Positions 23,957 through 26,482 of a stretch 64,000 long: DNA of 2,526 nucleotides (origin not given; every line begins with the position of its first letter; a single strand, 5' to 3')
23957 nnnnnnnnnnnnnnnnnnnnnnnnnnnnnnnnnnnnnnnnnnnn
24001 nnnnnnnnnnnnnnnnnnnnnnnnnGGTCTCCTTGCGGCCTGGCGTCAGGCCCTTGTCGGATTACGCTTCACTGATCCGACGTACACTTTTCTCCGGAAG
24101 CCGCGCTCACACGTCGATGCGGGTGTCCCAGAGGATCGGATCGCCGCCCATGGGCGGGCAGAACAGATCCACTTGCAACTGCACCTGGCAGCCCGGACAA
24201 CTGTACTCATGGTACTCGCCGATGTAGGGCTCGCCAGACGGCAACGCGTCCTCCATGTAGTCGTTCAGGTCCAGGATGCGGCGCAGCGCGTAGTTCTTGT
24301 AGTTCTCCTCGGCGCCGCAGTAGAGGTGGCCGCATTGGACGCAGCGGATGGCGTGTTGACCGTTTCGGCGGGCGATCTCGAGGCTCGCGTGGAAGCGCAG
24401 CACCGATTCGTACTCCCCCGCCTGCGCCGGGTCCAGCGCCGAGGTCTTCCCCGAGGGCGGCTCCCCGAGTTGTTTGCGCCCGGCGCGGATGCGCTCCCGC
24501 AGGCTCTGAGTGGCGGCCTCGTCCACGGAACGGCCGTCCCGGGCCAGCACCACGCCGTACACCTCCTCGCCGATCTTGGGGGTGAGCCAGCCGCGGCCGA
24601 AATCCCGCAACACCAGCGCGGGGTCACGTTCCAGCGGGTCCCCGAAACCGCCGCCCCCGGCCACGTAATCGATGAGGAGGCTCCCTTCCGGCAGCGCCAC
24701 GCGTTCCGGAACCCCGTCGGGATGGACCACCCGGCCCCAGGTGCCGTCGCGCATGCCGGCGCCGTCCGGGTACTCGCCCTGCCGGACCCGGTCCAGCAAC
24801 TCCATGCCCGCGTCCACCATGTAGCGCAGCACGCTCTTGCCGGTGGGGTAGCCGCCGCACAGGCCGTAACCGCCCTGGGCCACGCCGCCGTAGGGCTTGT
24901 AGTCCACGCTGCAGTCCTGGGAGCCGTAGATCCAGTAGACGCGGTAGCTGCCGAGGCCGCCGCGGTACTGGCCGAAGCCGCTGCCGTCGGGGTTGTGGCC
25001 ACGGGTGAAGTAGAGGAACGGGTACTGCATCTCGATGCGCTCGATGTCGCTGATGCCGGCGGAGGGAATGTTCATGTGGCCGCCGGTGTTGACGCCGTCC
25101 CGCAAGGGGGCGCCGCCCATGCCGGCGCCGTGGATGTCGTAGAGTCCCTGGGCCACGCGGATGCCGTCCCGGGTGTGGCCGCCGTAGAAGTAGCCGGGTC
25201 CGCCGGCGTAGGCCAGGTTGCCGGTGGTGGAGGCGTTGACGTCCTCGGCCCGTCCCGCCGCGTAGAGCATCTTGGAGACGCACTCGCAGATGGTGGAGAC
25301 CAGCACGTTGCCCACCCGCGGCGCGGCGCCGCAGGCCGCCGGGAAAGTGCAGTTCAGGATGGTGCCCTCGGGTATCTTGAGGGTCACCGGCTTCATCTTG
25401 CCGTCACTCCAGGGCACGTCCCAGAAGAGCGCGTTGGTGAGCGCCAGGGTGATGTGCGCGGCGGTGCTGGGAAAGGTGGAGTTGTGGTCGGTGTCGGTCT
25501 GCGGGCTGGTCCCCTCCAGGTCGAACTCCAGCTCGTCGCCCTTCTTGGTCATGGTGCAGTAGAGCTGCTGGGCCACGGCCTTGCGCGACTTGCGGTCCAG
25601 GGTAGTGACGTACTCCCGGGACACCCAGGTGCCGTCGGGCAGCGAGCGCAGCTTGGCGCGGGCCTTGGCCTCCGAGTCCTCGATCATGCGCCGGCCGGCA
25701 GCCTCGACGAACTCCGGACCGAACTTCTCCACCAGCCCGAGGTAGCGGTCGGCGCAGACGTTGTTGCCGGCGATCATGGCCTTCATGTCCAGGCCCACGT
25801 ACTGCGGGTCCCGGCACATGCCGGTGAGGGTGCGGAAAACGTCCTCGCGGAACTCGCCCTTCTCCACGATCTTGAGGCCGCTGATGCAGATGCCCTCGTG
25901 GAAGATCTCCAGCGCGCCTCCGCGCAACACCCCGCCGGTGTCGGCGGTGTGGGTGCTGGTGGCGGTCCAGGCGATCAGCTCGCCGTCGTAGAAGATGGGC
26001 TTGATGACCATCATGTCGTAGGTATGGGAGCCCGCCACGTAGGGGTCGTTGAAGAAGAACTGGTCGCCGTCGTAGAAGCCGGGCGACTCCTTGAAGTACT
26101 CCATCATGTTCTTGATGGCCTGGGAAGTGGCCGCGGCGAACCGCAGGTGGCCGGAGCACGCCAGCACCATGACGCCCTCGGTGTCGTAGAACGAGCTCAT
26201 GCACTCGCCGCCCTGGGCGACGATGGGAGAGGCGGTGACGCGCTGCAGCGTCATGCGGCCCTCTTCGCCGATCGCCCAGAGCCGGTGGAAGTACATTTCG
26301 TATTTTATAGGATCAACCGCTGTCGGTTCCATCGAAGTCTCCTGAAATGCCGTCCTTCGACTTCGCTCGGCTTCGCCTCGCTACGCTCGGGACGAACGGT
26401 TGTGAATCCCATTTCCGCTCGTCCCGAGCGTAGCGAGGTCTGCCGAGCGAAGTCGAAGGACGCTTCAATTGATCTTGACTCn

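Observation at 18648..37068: Accessory catabolic island with a non-canonical enzyme set and no regulator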

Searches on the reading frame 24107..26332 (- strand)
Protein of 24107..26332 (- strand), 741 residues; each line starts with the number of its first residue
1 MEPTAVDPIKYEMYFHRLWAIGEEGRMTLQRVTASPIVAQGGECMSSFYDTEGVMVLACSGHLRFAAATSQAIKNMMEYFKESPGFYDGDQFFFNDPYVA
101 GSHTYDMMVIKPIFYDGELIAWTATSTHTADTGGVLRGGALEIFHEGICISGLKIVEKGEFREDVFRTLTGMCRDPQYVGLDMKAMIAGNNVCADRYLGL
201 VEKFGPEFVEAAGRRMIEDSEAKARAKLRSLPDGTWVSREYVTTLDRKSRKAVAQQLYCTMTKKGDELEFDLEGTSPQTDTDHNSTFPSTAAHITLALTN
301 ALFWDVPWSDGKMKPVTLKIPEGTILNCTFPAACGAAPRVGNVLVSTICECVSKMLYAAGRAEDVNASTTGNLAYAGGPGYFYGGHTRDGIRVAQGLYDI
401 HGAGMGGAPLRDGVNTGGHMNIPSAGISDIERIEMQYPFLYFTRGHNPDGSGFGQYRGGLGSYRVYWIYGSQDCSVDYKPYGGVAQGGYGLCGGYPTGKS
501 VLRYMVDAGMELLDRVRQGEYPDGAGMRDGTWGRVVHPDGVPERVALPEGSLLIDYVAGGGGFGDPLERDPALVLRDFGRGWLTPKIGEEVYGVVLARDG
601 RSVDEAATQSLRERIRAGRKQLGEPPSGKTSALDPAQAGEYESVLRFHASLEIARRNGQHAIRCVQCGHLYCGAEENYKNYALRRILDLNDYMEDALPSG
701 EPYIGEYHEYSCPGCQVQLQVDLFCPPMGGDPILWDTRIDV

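Call 4: search_protein_families(library=pfam, proteins=[window:24107-26332:-])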
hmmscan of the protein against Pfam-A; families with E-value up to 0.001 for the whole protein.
window:24107-26332:- (741 aa): 2 families
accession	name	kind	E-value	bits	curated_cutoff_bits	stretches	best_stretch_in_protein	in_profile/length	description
PF02538.19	Hydantoinase_B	-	1.5e-102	344.2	26.8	1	7-566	1-519/519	Hydantoinase B/oxoprolinase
PF08882.16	Acetone_carb_G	-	1.2e-06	29.1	21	1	650-741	14-105/113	Acetone carboxylase gamma subunit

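Call 7: search_protein_families(library=ncbifam, proteins=[window:24107-26332:-], max_evalue=0.00001)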
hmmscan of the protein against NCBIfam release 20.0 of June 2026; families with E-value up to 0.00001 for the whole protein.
window:24107-26332:- (741 aa): 2 families
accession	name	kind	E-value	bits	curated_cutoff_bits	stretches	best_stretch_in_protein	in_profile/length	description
NF042976.1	AcphenoCarb_ApcD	equivalog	1.9e-68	231.4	1500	2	5-466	28-487/685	acetophenone carboxylase subunit delta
NF050157.1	CapLactmsBetCapB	equivalog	4.2e-49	167.3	1000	2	6-462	1-448/577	caprolactamase subunit beta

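Call 10: find_encoding_contigs(protein=window:24107-26332:-, flank=10000, max_places=6)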
Protein window:24107-26332:- (741 aa): no gene with exactly this product is on record in the collection.

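Call 22: search_solved_structures(query=window:24107-26332:-, max_evalue=0.00001)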
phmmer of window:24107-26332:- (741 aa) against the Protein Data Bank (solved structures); distinct sequences matched with E-value up to 0.00001: 5.
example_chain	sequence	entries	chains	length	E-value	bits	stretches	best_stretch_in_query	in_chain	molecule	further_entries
5l9w_A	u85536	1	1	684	1.3e-56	195.5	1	5-625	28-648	Acetophenone carboxylase delta subunit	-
5m45_A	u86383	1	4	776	4e-52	180.7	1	6-625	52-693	Acetone carboxylase alpha subunit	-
5svb_A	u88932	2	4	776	5.4e-52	180.3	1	6-625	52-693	Acetone carboxylase alpha subunit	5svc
7hk5_A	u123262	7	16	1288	5.5e-50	173.7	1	21-467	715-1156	N-methylhydantoinase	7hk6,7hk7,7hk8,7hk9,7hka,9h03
6yra_B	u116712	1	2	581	6.9e-36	127.1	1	5-462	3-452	Hydantoinase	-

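Call 35: find_homologous_proteins(query=window:24107-26332:-)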
Query window:24107-26332:- (741 aa): 752 proteins with E <= 0.001 among 8000 candidates; the best 120 are listed.
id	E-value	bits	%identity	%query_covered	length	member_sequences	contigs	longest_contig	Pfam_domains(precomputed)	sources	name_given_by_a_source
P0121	0.0e+0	1732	99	100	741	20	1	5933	PF02538.20,PF08882.17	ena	-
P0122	0.0e+0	1657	94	100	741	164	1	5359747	PF02538.20,PF08882.17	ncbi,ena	-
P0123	0.0e+0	1383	77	99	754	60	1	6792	PF02538.20,PF08882.17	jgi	jgi:N-methylhydantoinase B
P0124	0.0e+0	1357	76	99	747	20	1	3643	PF02538.20,PF08882.17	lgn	-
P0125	0.0e+0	1357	76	100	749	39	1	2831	PF02538.20,PF08882.17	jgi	jgi:N-methylhydantoinase B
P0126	0.0e+0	1356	76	99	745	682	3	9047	PF02538.20,PF08882.17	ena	-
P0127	0.0e+0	1355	76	99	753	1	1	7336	PF02538.20,PF08882.17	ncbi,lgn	ncbi:MAG: hydantoinase B/oxoprolinase family protein [Candidatus Binatia bacterium]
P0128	0.0e+0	1354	76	99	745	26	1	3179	PF02538.20,PF08882.17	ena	-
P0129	0.0e+0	1351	76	99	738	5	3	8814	PF02538.20,PF08882.17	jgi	jgi:N-methylhydantoinase B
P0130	0.0e+0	1350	76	99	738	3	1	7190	PF02538.20,PF08882.17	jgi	jgi:N-methylhydantoinase B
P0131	0.0e+0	1350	75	99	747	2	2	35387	PF02538.20,PF08882.17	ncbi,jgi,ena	-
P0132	0.0e+0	1347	75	99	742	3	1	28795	PF02538.20,PF08882.17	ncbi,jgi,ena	-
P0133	0.0e+0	1347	75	99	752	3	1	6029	PF02538.20,PF08882.17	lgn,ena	-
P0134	0.0e+0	1346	75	99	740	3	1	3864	PF02538.20,PF08882.17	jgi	jgi:N-methylhydantoinase B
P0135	0.0e+0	1345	75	99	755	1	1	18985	PF02538.20,PF08882.17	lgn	-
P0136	0.0e+0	1344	75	99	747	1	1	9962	PF02538.20,PF08882.17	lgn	-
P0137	0.0e+0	1344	74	100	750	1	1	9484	PF02538.20,PF08882.17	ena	-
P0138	0.0e+0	1343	75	100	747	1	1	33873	PF02538.20,PF08882.17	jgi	jgi:N-methylhydantoinase B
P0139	0.0e+0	1343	74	100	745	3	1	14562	PF02538.20,PF08882.17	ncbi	-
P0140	0.0e+0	1343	75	99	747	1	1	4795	PF02538.20,PF08882.17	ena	-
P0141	0.0e+0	1343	75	99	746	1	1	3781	PF02538.20,PF08882.17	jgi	jgi:N-methylhydantoinase B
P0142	0.0e+0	1342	75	99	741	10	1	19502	PF02538.20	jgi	jgi:N-methylhydantoinase B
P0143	0.0e+0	1342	75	99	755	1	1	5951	PF02538.20,PF08882.17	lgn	-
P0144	0.0e+0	1342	75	99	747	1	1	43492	PF02538.20,PF08882.17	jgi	jgi:N-methylhydantoinase B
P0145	0.0e+0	1342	75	99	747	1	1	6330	PF02538.20,PF08882.17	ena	-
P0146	0.0e+0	1342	75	99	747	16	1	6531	PF02538.20,PF08882.17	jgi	-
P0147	0.0e+0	1341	74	99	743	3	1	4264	PF02538.20,PF08882.17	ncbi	-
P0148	0.0e+0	1341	74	99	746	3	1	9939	PF02538.20,PF08882.17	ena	-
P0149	0.0e+0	1340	74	100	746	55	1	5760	PF02538.20,PF08882.17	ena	-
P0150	0.0e+0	1340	76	98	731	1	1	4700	PF02538.20,PF08882.17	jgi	jgi:N-methylhydantoinase B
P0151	0.0e+0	1340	75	99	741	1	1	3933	PF02538.20,PF08882.17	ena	-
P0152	0.0e+0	1338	75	99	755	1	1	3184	PF02538.20,PF08882.17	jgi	jgi:N-methylhydantoinase B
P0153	0.0e+0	1338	75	100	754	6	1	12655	PF02538.20,PF08882.17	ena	-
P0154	0.0e+0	1338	75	100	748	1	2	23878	PF02538.20,PF08882.17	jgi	jgi:N-methylhydantoinase B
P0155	0.0e+0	1337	75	99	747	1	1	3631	PF02538.20,PF08882.17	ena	-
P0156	0.0e+0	1337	74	99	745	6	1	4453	PF02538.20,PF08882.17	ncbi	-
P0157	0.0e+0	1337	74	100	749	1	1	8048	PF02538.20,PF08882.17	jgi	jgi:N-methylhydantoinase B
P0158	0.0e+0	1336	74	99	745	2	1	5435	PF02538.20,PF08882.17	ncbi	ncbi:MAG TPA: hydantoinase B/oxoprolinase family protein [Pseudolabrys sp.]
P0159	0.0e+0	1336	75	99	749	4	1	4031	PF02538.20,PF08882.17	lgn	-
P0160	0.0e+0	1335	74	100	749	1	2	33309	PF02538.20,PF08882.17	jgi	jgi:N-methylhydantoinase B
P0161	0.0e+0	1335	74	99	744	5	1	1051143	PF02538.20,PF08882.17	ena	-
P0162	0.0e+0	1335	74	100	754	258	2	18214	PF02538.20,PF08882.17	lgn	-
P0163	0.0e+0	1335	74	99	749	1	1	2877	PF02538.20,PF08882.17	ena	-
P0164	0.0e+0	1335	75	99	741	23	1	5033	PF02538.20,PF08882.17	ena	-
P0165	0.0e+0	1335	74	99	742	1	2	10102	PF02538.20,PF08882.17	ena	-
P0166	0.0e+0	1334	74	99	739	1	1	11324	PF02538.20,PF08882.17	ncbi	-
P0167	0.0e+0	1334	75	99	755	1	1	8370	PF02538.20,PF08882.17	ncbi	-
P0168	0.0e+0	1334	74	99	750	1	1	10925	PF02538.20,PF08882.17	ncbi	-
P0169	0.0e+0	1334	75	99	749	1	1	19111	PF02538.20,PF08882.17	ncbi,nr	ncbi:MAG TPA: hydantoinase B/oxoprolinase family protein [Candidatus Eisenbacteria bacterium]|nr:hyd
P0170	0.0e+0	1333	74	99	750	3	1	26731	PF02538.20,PF08882.17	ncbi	-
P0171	0.0e+0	1333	74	99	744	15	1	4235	PF02538.20,PF08882.17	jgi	jgi:N-methylhydantoinase B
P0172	0.0e+0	1332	75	99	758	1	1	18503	PF02538.20,PF08882.17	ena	-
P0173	0.0e+0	1332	74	100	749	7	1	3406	PF02538.20,PF08882.17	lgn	-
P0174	0.0e+0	1331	74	99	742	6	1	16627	PF02538.20,PF08882.17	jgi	jgi:N-methylhydantoinase B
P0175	0.0e+0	1330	74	99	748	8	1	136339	PF02538.20,PF08882.17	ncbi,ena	-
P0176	0.0e+0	1330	74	99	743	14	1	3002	PF02538.20,PF08882.17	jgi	-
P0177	0.0e+0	1329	75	99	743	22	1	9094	PF02538.20,PF08882.17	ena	-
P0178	0.0e+0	1329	74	99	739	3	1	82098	PF02538.20,PF08882.17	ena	-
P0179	0.0e+0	1329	74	99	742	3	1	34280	PF02538.20,PF08882.17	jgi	jgi:N-methylhydantoinase B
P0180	0.0e+0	1328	75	99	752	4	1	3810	PF02538.20,PF08882.17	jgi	-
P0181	0.0e+0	1328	74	99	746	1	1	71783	PF02538.20,PF08882.17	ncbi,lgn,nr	ncbi:MAG: hydantoinase B/oxoprolinase family protein [Deltaproteobacteria bacterium]|nr:hydantoinase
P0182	0.0e+0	1328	74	99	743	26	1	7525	PF02538.20,PF08882.17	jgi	jgi:N-methylhydantoinase B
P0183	0.0e+0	1328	74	99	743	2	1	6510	PF02538.20,PF08882.17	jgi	jgi:N-methylhydantoinase B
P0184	0.0e+0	1327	75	99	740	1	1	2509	PF02538.20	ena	-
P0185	0.0e+0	1327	74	99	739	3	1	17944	PF02538.20,PF08882.17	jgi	jgi:N-methylhydantoinase B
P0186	0.0e+0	1327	74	99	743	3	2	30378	PF02538.20,PF08882.17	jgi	jgi:N-methylhydantoinase B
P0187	0.0e+0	1326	75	99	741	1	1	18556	PF02538.20,PF08882.17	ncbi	-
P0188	0.0e+0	1326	74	99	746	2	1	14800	PF02538.20,PF08882.17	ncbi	-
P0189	0.0e+0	1326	74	99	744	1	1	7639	PF02538.20,PF08882.17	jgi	jgi:N-methylhydantoinase B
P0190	0.0e+0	1326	74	99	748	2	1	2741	PF02538.20,PF08882.17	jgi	jgi:N-methylhydantoinase B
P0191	0.0e+0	1326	74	99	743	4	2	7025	PF02538.20,PF08882.17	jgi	jgi:N-methylhydantoinase B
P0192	0.0e+0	1325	74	99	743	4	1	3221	PF02538.20,PF08882.17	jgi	jgi:N-methylhydantoinase B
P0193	0.0e+0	1324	74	99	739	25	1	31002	PF02538.20,PF08882.17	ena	-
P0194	0.0e+0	1324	75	99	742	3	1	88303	PF02538.20,PF08882.17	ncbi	-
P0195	0.0e+0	1323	74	99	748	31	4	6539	PF02538.20,PF08882.17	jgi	jgi:N-methylhydantoinase B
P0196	0.0e+0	1323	73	100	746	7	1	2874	PF02538.20,PF08882.17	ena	-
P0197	0.0e+0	1322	74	99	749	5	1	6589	PF02538.20,PF08882.17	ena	-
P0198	0.0e+0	1321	74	99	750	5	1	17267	PF02538.20,PF08882.17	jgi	jgi:N-methylhydantoinase B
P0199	0.0e+0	1321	74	99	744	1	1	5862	PF02538.20,PF08882.17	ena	-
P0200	0.0e+0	1320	74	99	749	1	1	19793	PF02538.20,PF08882.17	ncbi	ncbi:MAG: hydantoinase B/oxoprolinase family protein [Candidatus Binatia bacterium]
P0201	0.0e+0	1320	74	99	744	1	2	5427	PF02538.20,PF08882.17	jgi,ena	jgi:N-methylhydantoinase B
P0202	0.0e+0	1320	73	100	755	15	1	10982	PF02538.20,PF08882.17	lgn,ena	-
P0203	0.0e+0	1319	75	100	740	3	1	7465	PF02538.20,PF08882.17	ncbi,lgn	ncbi:MAG TPA: hydantoinase B/oxoprolinase family protein [Candidatus Binatia bacterium]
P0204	0.0e+0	1319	74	100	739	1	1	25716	PF02538.20,PF08882.17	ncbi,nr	ncbi:MAG TPA: hydantoinase B/oxoprolinase family protein [Candidatus Binatia bacterium]|nr:hydantoin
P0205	0.0e+0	1317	74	100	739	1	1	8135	PF02538.20,PF08882.17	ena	-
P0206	0.0e+0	1316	74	99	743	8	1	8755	PF02538.20,PF08882.17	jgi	jgi:N-methylhydantoinase B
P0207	0.0e+0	1312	73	99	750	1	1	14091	PF02538.20,PF08882.17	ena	-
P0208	0.0e+0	1312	74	99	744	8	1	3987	PF02538.20,PF08882.17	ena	-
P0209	0.0e+0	1312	73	99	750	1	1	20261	PF02538.20,PF08882.17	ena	-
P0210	0.0e+0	1310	74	99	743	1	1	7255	PF02538.20,PF08882.17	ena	-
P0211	0.0e+0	1310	73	100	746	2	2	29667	PF02538.20,PF08882.17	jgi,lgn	jgi:N-methylhydantoinase B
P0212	0.0e+0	1309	73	100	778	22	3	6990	PF02538.20,PF08882.17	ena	-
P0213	0.0e+0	1308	74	99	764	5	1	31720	PF02538.20,PF08882.17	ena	-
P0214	0.0e+0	1307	73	99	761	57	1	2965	PF02538.20,PF08882.17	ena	-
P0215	0.0e+0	1307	72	99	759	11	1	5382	PF02538.20,PF08882.17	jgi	jgi:N-methylhydantoinase B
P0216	0.0e+0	1303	74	98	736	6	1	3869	PF02538.20,PF08882.17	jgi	jgi:N-methylhydantoinase B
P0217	0.0e+0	1303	74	99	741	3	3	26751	PF02538.20,PF08882.17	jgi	jgi:N-methylhydantoinase B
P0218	0.0e+0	1292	73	99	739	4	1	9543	PF02538.20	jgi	jgi:N-methylhydantoinase B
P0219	0.0e+0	1275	74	96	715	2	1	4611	PF02538.20,PF08882.17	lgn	-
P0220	0.0e+0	1272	72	99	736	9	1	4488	PF02538.20,PF08882.17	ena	-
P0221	0.0e+0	1251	75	93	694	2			PF02538.20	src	-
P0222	0.0e+0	1247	75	94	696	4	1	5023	PF02538.20,PF08882.17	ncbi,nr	ncbi:MAG: hydantoinase B/oxoprolinase family protein, partial [Deltaproteobacteria bacterium]|nr:hyd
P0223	0.0e+0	1246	74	94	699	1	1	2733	PF02538.20,PF08882.17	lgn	-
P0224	0.0e+0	1230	74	94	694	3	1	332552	PF02538.20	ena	-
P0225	0.0e+0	1214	69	99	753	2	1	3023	PF02538.20,PF08882.17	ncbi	-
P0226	0.0e+0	1213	76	90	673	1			PF02538.20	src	-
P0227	0.0e+0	1208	68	99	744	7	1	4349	PF02538.20,PF08882.17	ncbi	ncbi:MAG: hydantoinase B/oxoprolinase family protein [Candidatus Binatia bacterium]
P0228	0.0e+0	1207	68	99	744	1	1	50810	PF02538.20,PF08882.17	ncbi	ncbi:MAG: hydantoinase B/oxoprolinase family protein [Candidatus Binatia bacterium]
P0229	0.0e+0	1207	69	99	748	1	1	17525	PF02538.20,PF08882.17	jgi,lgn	jgi:N-methylhydantoinase B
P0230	0.0e+0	1199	67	99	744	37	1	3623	PF02538.20,PF08882.17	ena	-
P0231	0.0e+0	1197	67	99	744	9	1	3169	PF02538.20,PF08882.17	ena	-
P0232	0.0e+0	1192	67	99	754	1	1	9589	PF02538.20,PF08882.17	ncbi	-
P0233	0.0e+0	1190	67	99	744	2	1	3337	PF02538.20,PF08882.17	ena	-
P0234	0.0e+0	1179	67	99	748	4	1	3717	PF02538.20,PF08882.17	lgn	-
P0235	0.0e+0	1175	70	94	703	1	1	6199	PF02538.20,PF08882.17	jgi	-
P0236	0.0e+0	1168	72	90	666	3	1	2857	PF02538.20,PF08882.17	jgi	jgi:N-methylhydantoinase B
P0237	0.0e+0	1139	65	100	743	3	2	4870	PF02538.20,PF08882.17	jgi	jgi:N-methylhydantoinase B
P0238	0.0e+0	1126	64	99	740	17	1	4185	PF02538.20,PF08882.17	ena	-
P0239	0.0e+0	1119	64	99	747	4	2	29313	PF02538.20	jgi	jgi:N-methylhydantoinase B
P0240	0.0e+0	1119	79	78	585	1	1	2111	PF02538.20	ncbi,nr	ncbi:MAG: hydantoinase B/oxoprolinase family protein, partial [Deltaproteobacteria bacterium]|nr:hyd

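Call 36: find_encoding_contigs(protein=P0161, flank=8000, max_places=1)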
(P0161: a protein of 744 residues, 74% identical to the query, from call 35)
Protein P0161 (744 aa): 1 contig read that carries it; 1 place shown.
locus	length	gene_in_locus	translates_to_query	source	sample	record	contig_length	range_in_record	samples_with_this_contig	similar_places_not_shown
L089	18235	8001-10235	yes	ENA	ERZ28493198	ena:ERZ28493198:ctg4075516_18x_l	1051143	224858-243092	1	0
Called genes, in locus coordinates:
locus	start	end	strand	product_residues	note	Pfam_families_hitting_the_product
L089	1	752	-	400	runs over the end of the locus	PF05694:SBP56 (faint), PF08309:LVIVD (faint), PF09826:Beta_propel (faint)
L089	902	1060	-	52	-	-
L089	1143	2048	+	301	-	-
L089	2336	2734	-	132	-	PF12680:SnoaL_2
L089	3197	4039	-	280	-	PF04909:Amidohydro_2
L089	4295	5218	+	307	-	PF09084:NMT1, PF13379:NMT1_2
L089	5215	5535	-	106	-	-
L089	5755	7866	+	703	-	PF05378:Hydant_A_N, PF01968:Hydantoinase_A, PF19278:Hydant_A_C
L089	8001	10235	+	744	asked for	PF02538:Hydantoinase_B, PF08882:Acetone_carb_G (weak)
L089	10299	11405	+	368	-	-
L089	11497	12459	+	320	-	PF07876:Dabb, PF00857:Isochorismatase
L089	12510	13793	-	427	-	PF13439:Glyco_transf_4, PF13579:Glyco_trans_4_4, PF00534:Glycos_transf_1, PF13692:Glyco_trans_1_4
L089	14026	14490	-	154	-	PF00011:HSP20, PF17886:ArsA_HSP20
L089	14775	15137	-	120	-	PF04972:BON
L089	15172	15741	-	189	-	PF11821:ActD (weak)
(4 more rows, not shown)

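Call 37: find_encoding_contigs(protein=P0175, flank=8000, max_places=1)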
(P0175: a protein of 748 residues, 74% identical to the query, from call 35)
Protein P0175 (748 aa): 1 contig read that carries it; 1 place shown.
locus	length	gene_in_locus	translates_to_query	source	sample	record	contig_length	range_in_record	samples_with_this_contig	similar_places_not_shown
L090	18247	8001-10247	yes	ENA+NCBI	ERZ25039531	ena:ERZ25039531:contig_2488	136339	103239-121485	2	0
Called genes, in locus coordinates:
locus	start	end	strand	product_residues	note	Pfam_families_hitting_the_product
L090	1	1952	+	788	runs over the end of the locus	PF01315:Ald_Xan_dh_C, PF02738:MoCoBD_1, PF20256:MoCoBD_2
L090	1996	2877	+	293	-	PF00528:BPD_transp_1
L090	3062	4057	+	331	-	PF13379:NMT1_2, PF04069:OpuAC (faint), PF09084:NMT1, PF12974:Phosphonate-bd (weak)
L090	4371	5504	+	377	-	PF00296:Bac_luciferase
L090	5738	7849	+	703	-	PF05378:Hydant_A_N, PF01968:Hydantoinase_A, PF19278:Hydant_A_C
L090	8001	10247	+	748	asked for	PF02538:Hydantoinase_B, PF08882:Acetone_carb_G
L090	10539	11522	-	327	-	PF09084:NMT1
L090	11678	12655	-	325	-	PF13379:NMT1_2 (faint), PF09084:NMT1, PF12974:Phosphonate-bd (faint)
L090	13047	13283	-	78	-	-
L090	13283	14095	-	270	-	PF13379:NMT1_2, PF09084:NMT1, PF12974:Phosphonate-bd (weak)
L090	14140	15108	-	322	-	PF13379:NMT1_2, PF09084:NMT1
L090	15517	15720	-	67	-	PF04392:ABC_sub_bind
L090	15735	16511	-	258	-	PF04392:ABC_sub_bind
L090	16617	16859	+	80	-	PF18929:DUF5678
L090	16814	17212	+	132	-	PF13650:Asp_protease_2 (weak), PF13975:gag-asp_proteas (weak)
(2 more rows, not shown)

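Call 38: find_encoding_contigs(protein=P0194, flank=8000, max_places=1)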
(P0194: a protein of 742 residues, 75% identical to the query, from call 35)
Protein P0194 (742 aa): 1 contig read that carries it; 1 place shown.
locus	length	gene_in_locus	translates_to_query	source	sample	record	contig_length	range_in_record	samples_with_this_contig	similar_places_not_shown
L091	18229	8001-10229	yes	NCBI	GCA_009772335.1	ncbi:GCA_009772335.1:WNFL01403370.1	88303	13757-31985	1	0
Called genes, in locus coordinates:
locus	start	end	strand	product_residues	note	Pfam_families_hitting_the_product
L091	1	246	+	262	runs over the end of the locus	PF00285:Citrate_synt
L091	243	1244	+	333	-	PF09084:NMT1, PF13379:NMT1_2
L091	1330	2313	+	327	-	PF03601:Cons_hypoth698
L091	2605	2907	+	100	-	-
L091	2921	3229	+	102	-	-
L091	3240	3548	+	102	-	PF13630:SdpI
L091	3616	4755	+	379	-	PF09925:DUF2157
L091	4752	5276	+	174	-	PF14345:GDYXXLXY (weak)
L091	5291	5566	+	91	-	-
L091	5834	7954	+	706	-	PF05378:Hydant_A_N, PF01968:Hydantoinase_A, PF19278:Hydant_A_C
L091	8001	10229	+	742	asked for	PF02538:Hydantoinase_B, PF08882:Acetone_carb_G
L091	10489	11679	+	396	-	PF22691:Thiolase_C_1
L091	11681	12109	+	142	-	PF12172:zf-ChsH2, PF01796:OB_ChsH2_C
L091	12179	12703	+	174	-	PF00254:FKBP_C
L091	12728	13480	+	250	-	PF02146:SIR2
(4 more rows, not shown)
